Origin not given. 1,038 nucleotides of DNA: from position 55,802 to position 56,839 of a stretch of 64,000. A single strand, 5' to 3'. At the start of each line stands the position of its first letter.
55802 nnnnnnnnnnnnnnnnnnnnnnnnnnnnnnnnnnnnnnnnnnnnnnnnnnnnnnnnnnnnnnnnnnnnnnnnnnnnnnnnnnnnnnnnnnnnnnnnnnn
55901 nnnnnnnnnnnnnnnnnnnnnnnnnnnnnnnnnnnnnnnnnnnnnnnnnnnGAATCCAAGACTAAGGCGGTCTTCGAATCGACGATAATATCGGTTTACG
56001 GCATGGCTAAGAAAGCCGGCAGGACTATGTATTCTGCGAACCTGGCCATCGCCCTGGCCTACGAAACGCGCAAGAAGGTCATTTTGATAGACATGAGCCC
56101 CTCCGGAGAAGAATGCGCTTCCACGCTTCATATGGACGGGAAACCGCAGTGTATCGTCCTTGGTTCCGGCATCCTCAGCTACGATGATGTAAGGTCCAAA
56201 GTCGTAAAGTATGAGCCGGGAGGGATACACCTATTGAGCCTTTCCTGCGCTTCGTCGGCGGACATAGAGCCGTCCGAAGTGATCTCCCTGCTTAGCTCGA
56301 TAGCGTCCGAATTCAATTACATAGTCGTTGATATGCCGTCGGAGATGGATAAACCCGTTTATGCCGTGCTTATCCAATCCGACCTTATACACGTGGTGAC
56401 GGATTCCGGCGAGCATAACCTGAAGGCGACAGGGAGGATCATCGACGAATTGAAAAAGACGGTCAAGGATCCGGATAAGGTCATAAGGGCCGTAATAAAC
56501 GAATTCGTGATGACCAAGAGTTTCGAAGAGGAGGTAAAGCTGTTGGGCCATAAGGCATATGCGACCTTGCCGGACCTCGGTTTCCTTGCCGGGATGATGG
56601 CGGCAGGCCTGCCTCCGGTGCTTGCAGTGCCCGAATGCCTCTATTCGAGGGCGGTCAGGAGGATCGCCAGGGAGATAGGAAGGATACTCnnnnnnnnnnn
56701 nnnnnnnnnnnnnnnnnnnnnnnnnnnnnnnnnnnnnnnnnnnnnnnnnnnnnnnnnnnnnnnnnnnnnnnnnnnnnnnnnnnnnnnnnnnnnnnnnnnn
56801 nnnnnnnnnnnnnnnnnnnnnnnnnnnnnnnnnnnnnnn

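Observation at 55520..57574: Unusual cNMP-binding / pseudo-MinD / patatin domain architecture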

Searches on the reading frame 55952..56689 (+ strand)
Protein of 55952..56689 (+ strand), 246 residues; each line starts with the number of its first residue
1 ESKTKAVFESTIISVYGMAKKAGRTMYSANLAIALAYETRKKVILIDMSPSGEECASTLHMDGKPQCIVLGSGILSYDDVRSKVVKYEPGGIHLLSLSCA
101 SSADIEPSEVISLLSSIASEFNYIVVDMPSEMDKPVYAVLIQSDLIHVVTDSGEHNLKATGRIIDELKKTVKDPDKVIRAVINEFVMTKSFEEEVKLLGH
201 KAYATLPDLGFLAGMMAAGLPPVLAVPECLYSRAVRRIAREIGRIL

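Call 30: predict_structure(alignment_id=A2)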
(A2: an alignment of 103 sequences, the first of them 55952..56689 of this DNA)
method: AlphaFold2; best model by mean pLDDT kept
length: 246 residues; sequences in the alignment: 103
mean_pLDDT: 88.7   pTM: 0.89
mean pLDDT of the five models: 88.7, 88.1, 87.7, 87.2, 86.9
residues with pLDDT >= 90: 155; 70-90: 66; 50-70: 22; < 50: 3
segments of 3 or more residues with pLDDT < 50: 1-3
pLDDT, mean of each block of 10 residues (from residue 1): 60 95 94 98 96 93 87 87 96 89 78 95 97 91 97 93 97 95 78 86 82 62 87 95 93
secondary structure, 60 per line:
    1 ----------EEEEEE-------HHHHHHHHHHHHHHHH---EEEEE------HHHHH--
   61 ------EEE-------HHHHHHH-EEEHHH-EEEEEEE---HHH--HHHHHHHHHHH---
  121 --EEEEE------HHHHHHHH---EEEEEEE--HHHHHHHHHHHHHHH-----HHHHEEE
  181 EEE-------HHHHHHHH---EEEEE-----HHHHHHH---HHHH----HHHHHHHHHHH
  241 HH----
elements in order: E11-16 H24-39 E43-47 H54-58 E67-69 H77-83 E85-87 E92-98 H107-117 E123-127 H134-141 E145-151 H154-168 H174-177 E178-183 H191-198 E202-206 H212-218 H222-225 H230-242
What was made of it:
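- Checked: Middle-domain model, aa 145-390: pLDDT 88.7, pTM 0.89 (call 30).
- The middle domain is conserved as a complete, confidently folded ParA fold (call 30), not a linker.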

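Call 31: search_solved_structures(query=window:55952-56689:+, max_evalue=10, show_alignments=3)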
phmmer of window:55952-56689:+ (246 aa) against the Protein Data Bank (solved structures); distinct sequences matched with E-value up to 10: 21.
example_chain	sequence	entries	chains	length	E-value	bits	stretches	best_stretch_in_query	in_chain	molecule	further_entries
3ea0_A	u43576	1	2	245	6.2e-05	25.9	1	23-206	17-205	ATPase, ParA family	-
7dut_A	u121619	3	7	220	0.0039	20.1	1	12-151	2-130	SOJ protein (Soj)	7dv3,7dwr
1g3q_A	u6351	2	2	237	0.014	18.3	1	12-244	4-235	CELL DIVISION INHIBITOR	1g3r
4v02_A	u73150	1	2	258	0.029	17.2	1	21-223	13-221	SITE-DETERMINING PROTEIN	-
8ray_B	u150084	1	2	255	0.032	17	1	14-54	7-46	ParA family protein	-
4v03_A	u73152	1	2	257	0.038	16.8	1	21-223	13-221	SITE-DETERMINING PROTEIN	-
1ion_A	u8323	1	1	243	0.095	15.5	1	12-244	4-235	PROBABLE CELL DIVISION INHIBITOR MIND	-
6riq_C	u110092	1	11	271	0.13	15.1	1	91-189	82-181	Site-determining protein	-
8jmj_A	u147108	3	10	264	0.16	14.8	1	10-58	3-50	SpoOJ regulator (Soj)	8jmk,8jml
6iub_A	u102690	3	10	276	0.18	14.6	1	10-58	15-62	SpoOJ regulator (Soj)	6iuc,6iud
1xpq_A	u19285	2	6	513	0.18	14.6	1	39-71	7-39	Polyamine oxidase FMS1 | FMS1 protein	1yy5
4ech_A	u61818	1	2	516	0.19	14.6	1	39-71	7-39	Polyamine oxidase FMS1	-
4gdp_A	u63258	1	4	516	0.19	14.6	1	39-71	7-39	Polyamine oxidase FMS1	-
1rsg_A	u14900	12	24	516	0.19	14.6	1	39-71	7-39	FMS1 protein | Polyamine oxidase FMS1 | fms1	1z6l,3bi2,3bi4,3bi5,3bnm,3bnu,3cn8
8pb9_A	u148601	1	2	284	0.31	13.8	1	11-151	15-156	Antiactivator FleN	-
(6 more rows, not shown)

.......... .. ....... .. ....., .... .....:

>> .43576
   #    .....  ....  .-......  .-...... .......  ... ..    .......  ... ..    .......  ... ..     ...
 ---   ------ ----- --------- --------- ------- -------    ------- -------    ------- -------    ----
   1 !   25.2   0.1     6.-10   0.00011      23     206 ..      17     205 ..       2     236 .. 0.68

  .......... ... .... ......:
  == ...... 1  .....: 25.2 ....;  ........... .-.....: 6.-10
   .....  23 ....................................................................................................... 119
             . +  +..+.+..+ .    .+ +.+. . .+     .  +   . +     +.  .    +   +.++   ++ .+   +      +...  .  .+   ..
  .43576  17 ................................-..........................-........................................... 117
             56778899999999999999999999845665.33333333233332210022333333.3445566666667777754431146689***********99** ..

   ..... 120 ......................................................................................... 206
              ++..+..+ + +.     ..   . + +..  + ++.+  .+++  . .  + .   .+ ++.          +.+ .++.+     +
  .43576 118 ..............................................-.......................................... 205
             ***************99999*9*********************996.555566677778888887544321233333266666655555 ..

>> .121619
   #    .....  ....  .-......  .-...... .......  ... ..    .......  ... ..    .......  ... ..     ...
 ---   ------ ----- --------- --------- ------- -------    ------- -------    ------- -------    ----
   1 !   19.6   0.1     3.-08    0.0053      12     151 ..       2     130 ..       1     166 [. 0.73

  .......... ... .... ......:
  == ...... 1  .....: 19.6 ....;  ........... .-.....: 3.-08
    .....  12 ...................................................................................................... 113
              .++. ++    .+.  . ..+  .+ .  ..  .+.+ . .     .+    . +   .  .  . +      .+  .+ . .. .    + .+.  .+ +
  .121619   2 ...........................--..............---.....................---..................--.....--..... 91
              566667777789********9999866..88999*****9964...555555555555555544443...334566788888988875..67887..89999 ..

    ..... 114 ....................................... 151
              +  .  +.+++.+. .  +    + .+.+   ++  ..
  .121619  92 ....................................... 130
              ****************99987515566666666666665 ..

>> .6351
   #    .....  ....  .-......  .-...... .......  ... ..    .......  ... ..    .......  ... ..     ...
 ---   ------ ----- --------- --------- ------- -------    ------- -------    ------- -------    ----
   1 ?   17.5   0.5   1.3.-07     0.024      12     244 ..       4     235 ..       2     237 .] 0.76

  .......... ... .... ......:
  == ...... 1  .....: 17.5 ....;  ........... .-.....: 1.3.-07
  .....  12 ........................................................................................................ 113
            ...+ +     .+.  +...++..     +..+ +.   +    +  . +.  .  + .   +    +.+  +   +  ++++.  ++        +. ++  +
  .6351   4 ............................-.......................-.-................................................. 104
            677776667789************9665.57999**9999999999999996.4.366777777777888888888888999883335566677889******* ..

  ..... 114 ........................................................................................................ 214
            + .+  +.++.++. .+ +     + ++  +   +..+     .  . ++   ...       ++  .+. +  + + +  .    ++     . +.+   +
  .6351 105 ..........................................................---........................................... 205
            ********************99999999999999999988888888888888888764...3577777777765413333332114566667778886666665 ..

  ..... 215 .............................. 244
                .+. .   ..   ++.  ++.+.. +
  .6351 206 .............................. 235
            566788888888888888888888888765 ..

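Call 35: fold_search(model_id=the predicted structure, library=pdb)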
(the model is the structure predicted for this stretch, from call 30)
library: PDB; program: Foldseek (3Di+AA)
matches with E <= 10: 1783; with E <= 0.001: 342
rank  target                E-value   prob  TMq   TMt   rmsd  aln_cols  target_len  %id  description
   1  3ea0_B                6.2e-15  1.00  0.70  0.71   6.1       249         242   20  Crystal Structure of ParA Family ATPase from Chlorobium tepidum TLS (released 2008-09-23)
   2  3ea0_A                4.0e-13  1.00  0.76  0.77   3.4       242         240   22  Crystal Structure of ParA Family ATPase from Chlorobium tepidum TLS (released 2008-09-23)
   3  1ion                  8.7e-12  1.00  0.72  0.72   4.3       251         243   17  THE SEPTUM SITE-DETERMINING PROTEIN MIND COMPLEXED WITH MG-ADP FROM PYROCOCCUS HORIKOSHII OT3 (released 2001-09-26)
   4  4v02_B                9.2e-12  1.00  0.74  0.75   4.1       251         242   21  MinC:MinD cell division protein complex, Aquifex aeolicus (released 2015-01-14)
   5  1hyq                  1.0e-11  1.00  0.73  0.77   3.8       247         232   18  MIND BACTERIAL CELL DIVISION REGULATOR FROM A. FULGIDUS (released 2001-03-14)
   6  2bek_B                2.0e-11  1.00  0.68  0.69   5.2       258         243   18  Structure of the bacterial chromosome segregation protein Soj (released 2005-01-12)
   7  4v02_A                2.3e-11  1.00  0.74  0.74   4.2       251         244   21  MinC:MinD cell division protein complex, Aquifex aeolicus (released 2015-01-14)
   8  1g3q                  3.0e-11  1.00  0.73  0.76   3.7       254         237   19  CRYSTAL STRUCTURE ANALYSIS OF PYROCOCCUS FURIOSUS CELL DIVISION ATPASE MIND (released 2001-04-21)
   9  2bek_A                3.0e-11  1.00  0.71  0.71   4.4       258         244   18  Structure of the bacterial chromosome segregation protein Soj (released 2005-01-12)
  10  9a6n_A                4.8e-11  1.00  0.73  0.71   4.5       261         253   19  Integrative model of SOJ-NRDR by crosslinking MS and deep learning (released 2024-09-18)
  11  4v03_A                5.1e-11  1.00  0.74  0.77   3.3       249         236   21  MinD cell division protein, Aquifex aeolicus (released 2015-01-14)
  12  8ray_B                5.1e-11  1.00  0.67  0.66   5.2       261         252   16  ParA in complex with ATP (released 2025-03-26)
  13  4rz2_B                7.9e-11  1.00  0.72  0.69   4.2       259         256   17  Crystal structure of the MinD-like ATPase FlhG (released 2015-03-04)
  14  8q5v_D                8.4e-11  1.00  0.67  0.61   4.7       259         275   18  MgADP-bound Fe protein of the molybdenum nitrogenase from Methanothermococcus thermolithotrophicus (released 2024-05-15)
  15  8q5v_M                8.9e-11  1.00  0.71  0.64   4.3       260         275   18  MgADP-bound Fe protein of the molybdenum nitrogenase from Methanothermococcus thermolithotrophicus (released 2024-05-15)
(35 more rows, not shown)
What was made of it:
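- On ParA/MinD (deviant Walker A) ATPases: Foldseek TM 0.65-0.77 (call 35).
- Checked: Foldseek matches the middle domain to 3ea0, MinD, Soj, FlhG, NifH and BcsQ at TM 0.65-0.77 over the whole domain (call 35).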

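Call 47: search_solved_structures(query=A3, max_evalue=0.01, show_alignments=2)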
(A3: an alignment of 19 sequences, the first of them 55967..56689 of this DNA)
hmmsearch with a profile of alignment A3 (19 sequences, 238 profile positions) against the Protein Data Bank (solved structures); distinct sequences matched with E-value up to 0.01: 27.
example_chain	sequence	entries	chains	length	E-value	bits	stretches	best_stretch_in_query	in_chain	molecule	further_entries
3ea0_A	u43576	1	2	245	8.4e-16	61.3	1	12-227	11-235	ATPase, ParA family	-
8jmj_A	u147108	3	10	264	1.9e-11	47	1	5-175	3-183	SpoOJ regulator (Soj)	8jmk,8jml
4v02_A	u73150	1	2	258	2.8e-11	46.5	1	7-218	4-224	SITE-DETERMINING PROTEIN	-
1g3q_A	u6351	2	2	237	5.4e-11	45.6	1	6-235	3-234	CELL DIVISION INHIBITOR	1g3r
6iub_A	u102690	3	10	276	6.4e-11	45.3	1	5-175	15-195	SpoOJ regulator (Soj)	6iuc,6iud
1ion_A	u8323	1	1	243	6.6e-11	45.3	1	6-234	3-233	PROBABLE CELL DIVISION INHIBITOR MIND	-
4v03_A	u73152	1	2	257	7.3e-11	45.2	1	7-218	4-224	SITE-DETERMINING PROTEIN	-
8ray_B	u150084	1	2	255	8.8e-11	44.9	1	7-162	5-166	ParA family protein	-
1hyq_A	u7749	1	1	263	9.1e-10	41.6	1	8-231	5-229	CELL DIVISION INHIBITOR (MIND-1)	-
6u1q_A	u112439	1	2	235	1.5e-08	37.6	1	7-170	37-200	VpsO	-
6riq_C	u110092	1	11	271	9.4e-08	35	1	6-229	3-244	Site-determining protein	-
3q9l_A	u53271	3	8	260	2.7e-07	33.4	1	6-229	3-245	Septum site-determining protein minD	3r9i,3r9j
7dut_A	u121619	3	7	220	6.8e-06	28.9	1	7-165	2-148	SOJ protein (Soj)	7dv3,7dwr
3k9g_A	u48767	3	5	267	7.5e-06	28.7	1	6-151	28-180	PF-32 protein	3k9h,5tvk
4rz3_A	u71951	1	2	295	2.7e-05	26.9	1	8-231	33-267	Site-determining protein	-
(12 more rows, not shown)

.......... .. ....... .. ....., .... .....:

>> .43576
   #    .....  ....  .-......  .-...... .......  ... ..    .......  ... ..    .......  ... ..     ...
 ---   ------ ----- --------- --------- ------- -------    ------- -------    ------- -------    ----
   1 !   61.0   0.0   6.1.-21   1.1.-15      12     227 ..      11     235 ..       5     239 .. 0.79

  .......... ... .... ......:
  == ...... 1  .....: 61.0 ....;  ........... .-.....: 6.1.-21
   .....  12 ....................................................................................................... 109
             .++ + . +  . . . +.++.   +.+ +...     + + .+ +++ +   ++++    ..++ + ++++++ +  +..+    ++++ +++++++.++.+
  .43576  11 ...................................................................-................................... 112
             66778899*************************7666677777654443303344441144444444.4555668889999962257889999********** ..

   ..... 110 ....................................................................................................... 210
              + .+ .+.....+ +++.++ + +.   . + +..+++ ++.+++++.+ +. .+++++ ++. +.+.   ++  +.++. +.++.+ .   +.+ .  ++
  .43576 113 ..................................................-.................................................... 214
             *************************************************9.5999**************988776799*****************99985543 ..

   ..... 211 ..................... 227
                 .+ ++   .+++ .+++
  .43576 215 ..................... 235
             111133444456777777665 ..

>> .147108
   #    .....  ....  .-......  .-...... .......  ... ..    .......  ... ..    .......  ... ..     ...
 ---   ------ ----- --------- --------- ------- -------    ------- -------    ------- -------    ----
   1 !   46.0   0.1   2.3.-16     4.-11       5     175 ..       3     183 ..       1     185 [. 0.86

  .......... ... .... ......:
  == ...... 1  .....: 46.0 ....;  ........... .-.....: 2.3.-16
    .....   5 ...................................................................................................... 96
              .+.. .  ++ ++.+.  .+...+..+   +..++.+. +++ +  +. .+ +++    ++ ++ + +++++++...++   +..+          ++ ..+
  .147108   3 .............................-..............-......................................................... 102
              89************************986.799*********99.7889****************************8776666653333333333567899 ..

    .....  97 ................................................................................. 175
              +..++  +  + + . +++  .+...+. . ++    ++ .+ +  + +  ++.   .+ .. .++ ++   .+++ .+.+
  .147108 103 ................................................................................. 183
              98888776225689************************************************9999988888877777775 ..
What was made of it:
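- On ParA/MinD (deviant Walker A) ATPases: Profile against PDB: 3ea0 8.4e-16, Soj and MinD ~1e-11 (call 47).
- Checked: A profile of 19 middle domains hits these solved structures (call 47):
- By my reading of the call 31 and 47 alignments, the closest solved structure, 3ea0, has GGS at this position.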

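Call 62: search_protein_representatives(alignment_id=A3)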
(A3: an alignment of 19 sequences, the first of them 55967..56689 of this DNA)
Query: 19 sequences, 238 profile positions. Proteins with E-value up to 0.001 (for the whole library): 14396; up to 1e-10: 2928; up to 1e-30: 56. The best 150 are listed.
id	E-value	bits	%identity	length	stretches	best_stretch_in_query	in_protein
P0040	1.1e-97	342.4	-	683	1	2-238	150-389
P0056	1.6e-76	273.2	-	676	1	1-237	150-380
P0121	2.0e-75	269.6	-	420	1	1-238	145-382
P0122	4.6e-73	261.9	-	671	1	1-236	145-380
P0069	8.3e-71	254.5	-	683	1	1-237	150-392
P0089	3.2e-69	249.3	-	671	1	1-238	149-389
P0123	1.6e-68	247.0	-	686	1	2-238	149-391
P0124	6.8e-62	225.3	-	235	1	6-234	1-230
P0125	2.7e-60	220.1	-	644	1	1-237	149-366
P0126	2.2e-59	217.1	-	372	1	1-238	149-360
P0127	1.4e-56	208.0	-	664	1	1-238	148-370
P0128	2.8e-56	206.9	-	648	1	1-237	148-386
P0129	3.6e-56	206.6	-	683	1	4-236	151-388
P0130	5.2e-56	206.1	-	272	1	2-182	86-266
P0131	8.8e-56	205.3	-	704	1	1-237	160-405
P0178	6.8e-29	117.3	-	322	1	5-231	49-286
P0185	3.3e-27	111.8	-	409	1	5-236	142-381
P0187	1.4e-26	109.8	-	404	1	6-234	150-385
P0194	1.5e-25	106.4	-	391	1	6-233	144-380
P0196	1.6e-25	106.3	-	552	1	6-221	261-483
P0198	2.1e-25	105.9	-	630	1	5-233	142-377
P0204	4.6e-25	104.8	-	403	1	6-234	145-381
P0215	1.1e-24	103.5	-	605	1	6-231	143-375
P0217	1.8e-24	102.8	-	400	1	6-234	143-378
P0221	3.3e-24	102.0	-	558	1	6-231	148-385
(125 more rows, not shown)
